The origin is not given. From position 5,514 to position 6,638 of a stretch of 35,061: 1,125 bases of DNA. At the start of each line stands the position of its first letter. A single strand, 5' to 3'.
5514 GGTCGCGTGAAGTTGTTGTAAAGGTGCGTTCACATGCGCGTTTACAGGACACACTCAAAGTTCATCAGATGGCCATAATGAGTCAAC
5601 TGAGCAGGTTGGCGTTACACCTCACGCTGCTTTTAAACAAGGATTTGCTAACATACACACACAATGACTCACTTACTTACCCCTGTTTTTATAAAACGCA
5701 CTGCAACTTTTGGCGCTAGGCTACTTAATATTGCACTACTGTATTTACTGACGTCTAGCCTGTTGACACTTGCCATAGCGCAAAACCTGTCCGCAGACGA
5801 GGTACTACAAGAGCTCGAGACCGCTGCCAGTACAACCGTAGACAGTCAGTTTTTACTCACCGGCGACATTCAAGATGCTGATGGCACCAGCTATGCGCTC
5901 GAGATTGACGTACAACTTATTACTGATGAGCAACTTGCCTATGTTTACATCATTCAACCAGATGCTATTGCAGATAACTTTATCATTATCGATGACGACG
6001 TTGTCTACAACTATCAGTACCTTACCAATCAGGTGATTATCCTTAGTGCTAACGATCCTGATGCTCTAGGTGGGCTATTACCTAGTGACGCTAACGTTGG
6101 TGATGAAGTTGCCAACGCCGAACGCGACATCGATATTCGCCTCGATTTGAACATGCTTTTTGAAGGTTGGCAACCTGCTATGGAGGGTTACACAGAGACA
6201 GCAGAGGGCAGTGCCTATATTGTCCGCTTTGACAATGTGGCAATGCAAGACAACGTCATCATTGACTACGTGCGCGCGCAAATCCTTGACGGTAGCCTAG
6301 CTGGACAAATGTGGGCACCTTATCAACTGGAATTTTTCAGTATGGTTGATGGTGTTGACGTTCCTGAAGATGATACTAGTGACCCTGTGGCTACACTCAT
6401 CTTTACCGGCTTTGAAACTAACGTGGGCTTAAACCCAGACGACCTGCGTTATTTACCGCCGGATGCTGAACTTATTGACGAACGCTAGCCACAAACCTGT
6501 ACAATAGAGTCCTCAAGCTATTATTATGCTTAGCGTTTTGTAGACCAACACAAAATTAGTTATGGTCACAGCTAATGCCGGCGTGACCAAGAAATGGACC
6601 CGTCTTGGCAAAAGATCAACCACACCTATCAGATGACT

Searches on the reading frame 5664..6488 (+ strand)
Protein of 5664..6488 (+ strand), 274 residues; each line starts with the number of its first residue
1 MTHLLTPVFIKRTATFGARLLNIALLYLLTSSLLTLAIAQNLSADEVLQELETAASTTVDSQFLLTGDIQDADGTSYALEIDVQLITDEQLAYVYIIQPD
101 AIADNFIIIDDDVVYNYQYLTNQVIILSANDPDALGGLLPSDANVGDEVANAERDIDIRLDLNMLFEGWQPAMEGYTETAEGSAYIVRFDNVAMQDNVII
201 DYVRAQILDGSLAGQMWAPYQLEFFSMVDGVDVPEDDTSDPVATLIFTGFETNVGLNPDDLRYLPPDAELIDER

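Call 10: search_protein_families(library=ncbifam, proteins=[window:5664-6488:+])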
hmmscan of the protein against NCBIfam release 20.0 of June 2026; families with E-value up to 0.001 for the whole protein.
window:5664-6488:+ (274 aa): 0 families

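Call 44: list_cluster_members(proteins=[window:5664-6488:+, window:6976-7410:-, window:7443-8051:+, window:8048-8665:-, window:2926-3699:-, window:4203-5462:-, window:304-2847:+, window:6605-6979:+, window:21949-23022:-, window:13189-14205:-])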
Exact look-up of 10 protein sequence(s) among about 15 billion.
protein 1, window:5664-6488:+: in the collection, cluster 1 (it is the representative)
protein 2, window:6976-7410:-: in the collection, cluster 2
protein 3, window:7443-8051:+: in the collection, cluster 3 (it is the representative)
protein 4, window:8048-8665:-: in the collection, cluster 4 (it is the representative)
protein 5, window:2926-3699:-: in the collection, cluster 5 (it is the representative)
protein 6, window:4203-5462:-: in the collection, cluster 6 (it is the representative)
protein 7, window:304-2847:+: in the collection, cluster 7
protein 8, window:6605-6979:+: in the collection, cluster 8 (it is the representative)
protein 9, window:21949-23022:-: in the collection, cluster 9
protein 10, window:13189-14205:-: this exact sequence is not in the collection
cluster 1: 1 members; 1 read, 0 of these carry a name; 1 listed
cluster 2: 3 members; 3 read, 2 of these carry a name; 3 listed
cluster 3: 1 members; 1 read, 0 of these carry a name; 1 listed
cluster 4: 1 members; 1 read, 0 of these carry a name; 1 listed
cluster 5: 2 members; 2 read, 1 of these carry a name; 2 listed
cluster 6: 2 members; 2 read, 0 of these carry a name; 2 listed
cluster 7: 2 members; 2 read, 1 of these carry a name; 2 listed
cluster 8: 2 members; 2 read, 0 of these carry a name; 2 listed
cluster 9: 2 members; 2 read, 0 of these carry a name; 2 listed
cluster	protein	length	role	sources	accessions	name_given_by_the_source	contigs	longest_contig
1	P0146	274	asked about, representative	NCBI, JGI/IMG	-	-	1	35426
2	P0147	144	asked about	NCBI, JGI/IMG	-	-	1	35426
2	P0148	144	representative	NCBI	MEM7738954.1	MAG: OsmC family protein [Deinococcota bacterium]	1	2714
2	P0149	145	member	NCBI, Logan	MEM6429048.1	MAG: OsmC family protein [Deinococcota bacterium]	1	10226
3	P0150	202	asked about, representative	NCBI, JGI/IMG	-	-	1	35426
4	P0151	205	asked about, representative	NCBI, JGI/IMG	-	-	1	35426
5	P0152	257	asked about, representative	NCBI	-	-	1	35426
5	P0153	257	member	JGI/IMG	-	molybdopterin-guanine dinucleotide biosynthesis protein A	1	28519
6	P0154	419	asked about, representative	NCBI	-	-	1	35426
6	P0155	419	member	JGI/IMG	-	-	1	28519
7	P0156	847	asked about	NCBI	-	-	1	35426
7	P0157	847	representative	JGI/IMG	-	parvulin-like peptidyl-prolyl isomerase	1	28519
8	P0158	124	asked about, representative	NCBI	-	-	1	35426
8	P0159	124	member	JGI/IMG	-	-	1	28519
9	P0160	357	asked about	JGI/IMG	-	-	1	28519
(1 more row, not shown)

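Call 46: find_encoding_contigs(protein=window:5664-6488:+, flank=10000, max_places=5)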
Protein window:5664-6488:+ (274 aa): 1 contig read that carries it; 1 place shown.
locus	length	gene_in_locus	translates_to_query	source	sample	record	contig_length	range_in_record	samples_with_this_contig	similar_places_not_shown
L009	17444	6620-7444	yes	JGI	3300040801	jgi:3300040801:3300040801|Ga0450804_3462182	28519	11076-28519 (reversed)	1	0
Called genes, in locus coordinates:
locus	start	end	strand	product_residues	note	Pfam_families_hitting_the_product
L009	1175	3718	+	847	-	PF13624:SurA_N_3, PF13145:Rotamase_2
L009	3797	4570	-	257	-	PF12804:NTP_transf_3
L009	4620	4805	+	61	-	-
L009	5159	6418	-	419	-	PF13620:CarboxypepD_reg (faint), PF14326:DUF4384, PF22820:TcaA_3rd_4th (faint), PF08308:PEGA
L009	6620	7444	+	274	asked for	-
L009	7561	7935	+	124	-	-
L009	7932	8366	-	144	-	PF02566:OsmC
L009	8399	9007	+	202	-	PF01812:5-FTHF_cyc-lig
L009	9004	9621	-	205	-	PF13083:KH_KhpA-B, PF01424:R3H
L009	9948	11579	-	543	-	PF02096:60KD_IMP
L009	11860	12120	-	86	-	PF00825:Ribonuclease_P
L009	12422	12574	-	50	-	PF00468:Ribosomal_L34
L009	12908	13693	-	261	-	PF01255:Prenyltransf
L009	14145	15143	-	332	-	PF13302:Acetyltransf_3 (faint), PF13508:Acetyltransf_7 (faint), PF00583:Acetyltransf_1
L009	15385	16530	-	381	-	PF13439:Glyco_transf_4, PF13579:Glyco_trans_4_4, PF00534:Glycos_transf_1, PF13692:Glyco_trans_1_4, PF13524:Glyco_trans_1_2, PF20706:GT4-conflict (weak)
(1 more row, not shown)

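Call 65: find_encoding_contigs(protein=P0149, flank=10000, max_places=6)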
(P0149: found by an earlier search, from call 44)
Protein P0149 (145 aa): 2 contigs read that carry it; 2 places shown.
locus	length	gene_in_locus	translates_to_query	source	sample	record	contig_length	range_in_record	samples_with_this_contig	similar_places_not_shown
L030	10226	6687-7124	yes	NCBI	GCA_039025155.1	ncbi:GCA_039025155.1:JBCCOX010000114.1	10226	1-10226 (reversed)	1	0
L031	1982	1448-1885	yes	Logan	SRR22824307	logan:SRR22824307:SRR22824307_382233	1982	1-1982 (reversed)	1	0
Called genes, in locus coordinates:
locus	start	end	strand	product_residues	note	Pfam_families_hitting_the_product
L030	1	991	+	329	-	PF13508:Acetyltransf_7 (faint), PF13302:Acetyltransf_3, PF00583:Acetyltransf_1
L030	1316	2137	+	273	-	PF01255:Prenyltransf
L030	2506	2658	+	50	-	PF00468:Ribosomal_L34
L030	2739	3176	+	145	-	PF00825:Ribonuclease_P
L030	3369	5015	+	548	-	PF02096:60KD_IMP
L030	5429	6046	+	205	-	PF13083:KH_KhpA-B, PF01424:R3H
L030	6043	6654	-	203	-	PF01812:5-FTHF_cyc-lig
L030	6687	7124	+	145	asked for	PF02566:OsmC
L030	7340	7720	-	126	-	-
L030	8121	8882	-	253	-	-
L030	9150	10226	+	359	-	PF14326:DUF4384, PF08308:PEGA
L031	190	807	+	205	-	PF13083:KH_KhpA-B, PF01424:R3H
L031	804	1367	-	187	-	PF01812:5-FTHF_cyc-lig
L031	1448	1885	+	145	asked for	PF02566:OsmC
